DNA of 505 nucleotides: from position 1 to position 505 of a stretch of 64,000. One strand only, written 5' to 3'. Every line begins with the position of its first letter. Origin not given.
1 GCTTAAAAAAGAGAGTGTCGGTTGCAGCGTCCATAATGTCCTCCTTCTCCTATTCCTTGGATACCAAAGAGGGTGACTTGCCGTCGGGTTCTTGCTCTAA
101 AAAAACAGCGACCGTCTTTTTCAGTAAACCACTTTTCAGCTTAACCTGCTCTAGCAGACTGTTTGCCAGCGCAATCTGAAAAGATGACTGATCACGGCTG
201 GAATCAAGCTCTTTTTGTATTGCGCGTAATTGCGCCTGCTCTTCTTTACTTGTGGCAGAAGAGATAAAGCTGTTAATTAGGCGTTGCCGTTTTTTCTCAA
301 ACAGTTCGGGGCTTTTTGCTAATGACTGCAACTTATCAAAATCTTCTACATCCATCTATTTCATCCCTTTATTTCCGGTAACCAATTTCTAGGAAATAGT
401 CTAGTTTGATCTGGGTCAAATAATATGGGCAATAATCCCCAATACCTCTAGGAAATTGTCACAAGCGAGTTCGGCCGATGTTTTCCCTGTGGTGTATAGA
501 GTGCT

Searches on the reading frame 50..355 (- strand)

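Call 77: search_protein_families(library=pfam, proteins=[window:50-355:-], max_evalue=0.001)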
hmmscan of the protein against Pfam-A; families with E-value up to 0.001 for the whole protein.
window:50-355:- (101 aa): 1 family
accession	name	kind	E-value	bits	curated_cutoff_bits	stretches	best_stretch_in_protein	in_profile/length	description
PF11333.13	DUF3135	-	9.3e-10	39.1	22.7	1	5-58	4-57/81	Protein of unknown function (DUF3135)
